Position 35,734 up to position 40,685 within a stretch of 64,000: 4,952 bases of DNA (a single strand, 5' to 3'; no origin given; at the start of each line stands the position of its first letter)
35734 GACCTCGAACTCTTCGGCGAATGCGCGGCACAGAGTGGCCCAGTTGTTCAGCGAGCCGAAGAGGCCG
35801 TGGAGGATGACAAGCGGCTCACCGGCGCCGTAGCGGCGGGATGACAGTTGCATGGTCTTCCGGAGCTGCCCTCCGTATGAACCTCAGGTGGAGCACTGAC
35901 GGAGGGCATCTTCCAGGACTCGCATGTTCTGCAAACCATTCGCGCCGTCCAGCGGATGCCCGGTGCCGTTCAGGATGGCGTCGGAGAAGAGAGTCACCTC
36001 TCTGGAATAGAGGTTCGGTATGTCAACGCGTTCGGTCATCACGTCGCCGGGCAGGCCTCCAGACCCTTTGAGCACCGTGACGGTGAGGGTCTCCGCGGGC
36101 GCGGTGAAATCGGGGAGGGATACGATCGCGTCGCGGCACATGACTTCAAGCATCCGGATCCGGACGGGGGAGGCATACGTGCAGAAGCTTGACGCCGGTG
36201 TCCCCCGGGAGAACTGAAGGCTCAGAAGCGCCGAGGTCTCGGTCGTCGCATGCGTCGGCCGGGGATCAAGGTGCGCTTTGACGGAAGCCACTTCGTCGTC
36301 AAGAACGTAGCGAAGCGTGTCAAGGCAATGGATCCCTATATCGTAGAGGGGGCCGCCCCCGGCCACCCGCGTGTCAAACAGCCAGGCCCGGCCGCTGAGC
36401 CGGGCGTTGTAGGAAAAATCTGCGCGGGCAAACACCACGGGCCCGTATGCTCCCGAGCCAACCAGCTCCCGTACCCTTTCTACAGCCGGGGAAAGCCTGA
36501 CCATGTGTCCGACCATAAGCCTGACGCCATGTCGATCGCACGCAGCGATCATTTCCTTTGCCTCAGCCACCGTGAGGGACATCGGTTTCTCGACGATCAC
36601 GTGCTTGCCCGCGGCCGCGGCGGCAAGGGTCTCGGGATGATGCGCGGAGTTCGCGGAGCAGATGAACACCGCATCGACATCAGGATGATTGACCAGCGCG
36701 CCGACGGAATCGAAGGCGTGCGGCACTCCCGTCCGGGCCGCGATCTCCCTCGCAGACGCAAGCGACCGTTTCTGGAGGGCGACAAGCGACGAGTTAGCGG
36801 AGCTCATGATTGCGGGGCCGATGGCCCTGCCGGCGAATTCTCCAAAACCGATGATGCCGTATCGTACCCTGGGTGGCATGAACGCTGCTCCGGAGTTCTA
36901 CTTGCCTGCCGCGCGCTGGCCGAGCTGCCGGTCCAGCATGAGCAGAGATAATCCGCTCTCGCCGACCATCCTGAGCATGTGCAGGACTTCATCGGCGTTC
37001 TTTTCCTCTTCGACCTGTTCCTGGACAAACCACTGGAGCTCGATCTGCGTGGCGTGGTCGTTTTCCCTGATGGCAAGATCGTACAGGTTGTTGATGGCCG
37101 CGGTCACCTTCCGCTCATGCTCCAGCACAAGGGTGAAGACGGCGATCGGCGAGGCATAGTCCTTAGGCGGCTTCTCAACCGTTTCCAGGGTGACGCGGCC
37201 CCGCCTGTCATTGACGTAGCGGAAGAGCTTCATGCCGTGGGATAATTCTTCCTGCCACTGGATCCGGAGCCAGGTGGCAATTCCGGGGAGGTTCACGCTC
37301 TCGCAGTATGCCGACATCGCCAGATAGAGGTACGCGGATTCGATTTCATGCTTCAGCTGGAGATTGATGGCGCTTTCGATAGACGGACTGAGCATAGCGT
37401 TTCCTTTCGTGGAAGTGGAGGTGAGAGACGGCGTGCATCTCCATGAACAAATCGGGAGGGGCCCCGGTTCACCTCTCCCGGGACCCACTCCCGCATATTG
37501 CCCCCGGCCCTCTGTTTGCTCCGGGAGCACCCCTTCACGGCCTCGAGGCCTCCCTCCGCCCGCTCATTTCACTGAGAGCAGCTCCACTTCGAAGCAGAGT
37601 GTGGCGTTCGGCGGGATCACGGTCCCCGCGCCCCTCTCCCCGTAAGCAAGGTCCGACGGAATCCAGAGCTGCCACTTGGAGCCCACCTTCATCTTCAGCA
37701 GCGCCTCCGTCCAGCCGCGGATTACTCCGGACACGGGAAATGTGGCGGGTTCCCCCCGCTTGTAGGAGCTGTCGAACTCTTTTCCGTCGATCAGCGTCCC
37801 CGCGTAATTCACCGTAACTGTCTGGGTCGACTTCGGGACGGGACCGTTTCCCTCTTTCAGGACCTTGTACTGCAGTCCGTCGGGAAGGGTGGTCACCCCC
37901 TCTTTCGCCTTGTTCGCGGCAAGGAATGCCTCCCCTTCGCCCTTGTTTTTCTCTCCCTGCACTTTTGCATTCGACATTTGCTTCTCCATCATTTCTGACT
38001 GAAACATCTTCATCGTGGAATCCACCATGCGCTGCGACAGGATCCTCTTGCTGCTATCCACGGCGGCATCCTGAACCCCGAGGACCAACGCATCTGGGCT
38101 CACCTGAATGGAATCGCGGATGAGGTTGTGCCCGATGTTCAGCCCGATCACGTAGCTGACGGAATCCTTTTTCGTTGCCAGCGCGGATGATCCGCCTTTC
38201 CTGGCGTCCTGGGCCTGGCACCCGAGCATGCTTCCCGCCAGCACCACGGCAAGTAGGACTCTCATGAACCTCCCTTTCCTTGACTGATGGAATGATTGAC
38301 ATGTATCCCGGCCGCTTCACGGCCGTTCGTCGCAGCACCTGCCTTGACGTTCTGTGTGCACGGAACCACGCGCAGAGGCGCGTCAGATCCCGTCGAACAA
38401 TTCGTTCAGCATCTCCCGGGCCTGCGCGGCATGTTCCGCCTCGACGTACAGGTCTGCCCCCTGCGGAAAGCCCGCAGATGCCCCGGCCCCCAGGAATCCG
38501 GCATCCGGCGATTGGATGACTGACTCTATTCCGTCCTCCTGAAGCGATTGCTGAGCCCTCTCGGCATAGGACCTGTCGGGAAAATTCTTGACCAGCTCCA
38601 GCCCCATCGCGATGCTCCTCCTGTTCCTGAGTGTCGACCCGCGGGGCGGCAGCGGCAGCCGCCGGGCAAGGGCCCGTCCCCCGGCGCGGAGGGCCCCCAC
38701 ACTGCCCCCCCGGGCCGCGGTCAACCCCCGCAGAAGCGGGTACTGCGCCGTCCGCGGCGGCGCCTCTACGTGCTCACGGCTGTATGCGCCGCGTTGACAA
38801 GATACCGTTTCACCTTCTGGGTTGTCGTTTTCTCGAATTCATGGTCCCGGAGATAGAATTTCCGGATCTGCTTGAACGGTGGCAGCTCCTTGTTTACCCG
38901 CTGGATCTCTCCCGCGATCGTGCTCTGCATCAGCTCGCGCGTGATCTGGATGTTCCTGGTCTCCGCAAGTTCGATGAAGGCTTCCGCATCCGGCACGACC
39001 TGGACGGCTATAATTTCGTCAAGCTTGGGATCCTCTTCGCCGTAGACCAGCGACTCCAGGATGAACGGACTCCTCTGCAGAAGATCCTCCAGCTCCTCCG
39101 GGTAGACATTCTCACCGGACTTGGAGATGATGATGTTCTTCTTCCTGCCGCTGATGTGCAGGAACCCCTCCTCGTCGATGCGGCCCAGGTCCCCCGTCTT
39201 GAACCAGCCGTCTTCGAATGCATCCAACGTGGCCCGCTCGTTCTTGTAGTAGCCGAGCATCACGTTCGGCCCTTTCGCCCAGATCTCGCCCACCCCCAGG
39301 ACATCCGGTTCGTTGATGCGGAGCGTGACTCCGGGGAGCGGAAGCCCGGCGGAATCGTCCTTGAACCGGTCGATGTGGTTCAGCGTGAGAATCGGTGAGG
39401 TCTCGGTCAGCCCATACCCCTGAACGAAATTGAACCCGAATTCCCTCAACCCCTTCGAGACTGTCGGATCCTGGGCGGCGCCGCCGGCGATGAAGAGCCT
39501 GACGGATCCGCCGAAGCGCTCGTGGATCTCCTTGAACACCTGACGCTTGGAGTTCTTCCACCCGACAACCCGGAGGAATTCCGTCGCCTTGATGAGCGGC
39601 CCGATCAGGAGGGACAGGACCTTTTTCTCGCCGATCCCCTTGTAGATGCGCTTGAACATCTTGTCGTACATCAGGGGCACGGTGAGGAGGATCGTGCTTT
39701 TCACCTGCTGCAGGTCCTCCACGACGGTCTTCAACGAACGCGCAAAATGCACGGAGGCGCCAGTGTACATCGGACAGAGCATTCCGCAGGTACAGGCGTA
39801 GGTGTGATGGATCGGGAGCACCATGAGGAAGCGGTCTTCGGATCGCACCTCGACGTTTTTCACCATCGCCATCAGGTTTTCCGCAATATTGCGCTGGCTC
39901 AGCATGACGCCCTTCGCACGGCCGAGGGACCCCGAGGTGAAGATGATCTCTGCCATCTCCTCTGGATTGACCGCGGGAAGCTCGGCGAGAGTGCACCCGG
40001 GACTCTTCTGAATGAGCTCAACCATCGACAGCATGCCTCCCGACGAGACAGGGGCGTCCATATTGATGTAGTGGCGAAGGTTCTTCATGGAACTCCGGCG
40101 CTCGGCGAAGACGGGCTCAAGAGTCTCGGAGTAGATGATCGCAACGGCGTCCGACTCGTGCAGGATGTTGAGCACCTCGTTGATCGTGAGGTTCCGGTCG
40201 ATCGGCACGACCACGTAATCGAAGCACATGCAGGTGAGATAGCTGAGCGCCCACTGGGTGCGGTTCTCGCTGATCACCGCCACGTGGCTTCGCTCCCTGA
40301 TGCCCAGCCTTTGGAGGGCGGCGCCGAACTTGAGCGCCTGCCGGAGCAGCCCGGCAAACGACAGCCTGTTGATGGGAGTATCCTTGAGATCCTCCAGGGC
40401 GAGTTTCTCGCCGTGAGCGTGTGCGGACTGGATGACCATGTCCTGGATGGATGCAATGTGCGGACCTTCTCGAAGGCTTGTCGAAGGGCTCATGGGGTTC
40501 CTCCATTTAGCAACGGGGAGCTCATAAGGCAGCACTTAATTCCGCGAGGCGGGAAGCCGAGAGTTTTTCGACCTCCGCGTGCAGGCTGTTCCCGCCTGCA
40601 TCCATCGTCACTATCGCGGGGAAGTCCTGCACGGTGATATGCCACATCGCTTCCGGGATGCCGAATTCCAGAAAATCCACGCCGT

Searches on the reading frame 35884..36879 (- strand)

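Call 60: search_protein_families(library=pfam, proteins=[window:35884-36879:-], max_evalue=0.00001)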
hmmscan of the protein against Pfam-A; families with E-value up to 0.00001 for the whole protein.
window:35884-36879:- (331 aa): 3 families
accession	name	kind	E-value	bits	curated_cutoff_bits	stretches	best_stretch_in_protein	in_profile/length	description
PF01408.29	GFO_IDH_MocA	-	1.2e-30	107.1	24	1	5-125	1-120/120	Oxidoreductase family, NAD-binding Rossmann fold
PF22725.1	GFO_IDH_MocA_C3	-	1.5e-21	77.1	27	1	134-250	2-120/124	GFO/IDH/MocA C-terminal domain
PF02894.22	GFO_IDH_MocA_C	-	7.6e-08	32.8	22.9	1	137-330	1-211/218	Oxidoreductase family, C-terminal alpha/beta domain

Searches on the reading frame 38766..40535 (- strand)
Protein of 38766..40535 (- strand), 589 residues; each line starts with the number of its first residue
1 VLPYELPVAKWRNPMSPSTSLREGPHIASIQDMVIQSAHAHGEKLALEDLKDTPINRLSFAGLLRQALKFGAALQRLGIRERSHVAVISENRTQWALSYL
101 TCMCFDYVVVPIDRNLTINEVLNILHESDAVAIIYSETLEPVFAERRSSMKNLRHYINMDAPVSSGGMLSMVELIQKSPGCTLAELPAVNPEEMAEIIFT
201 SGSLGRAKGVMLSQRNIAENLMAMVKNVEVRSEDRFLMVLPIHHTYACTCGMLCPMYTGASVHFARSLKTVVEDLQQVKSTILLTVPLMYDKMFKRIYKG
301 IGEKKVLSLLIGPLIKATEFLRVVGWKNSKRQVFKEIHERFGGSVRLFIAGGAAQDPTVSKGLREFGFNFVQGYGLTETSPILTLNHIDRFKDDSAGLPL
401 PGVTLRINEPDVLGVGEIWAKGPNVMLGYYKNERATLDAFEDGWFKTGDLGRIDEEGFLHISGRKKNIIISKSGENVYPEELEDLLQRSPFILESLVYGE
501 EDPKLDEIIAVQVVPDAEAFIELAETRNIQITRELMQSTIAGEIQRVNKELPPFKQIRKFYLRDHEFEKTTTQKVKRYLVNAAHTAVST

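Call 60: search_protein_families(library=pfam, proteins=[window:38766-40535:-], max_evalue=0.00001)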
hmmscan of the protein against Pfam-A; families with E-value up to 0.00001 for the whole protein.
window:38766-40535:- (589 aa): 1 family
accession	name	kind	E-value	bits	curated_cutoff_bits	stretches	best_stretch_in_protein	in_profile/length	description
PF00501.34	AMP-binding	-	3.9e-68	230.4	29.9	1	37-430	4-384/384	AMP-binding enzyme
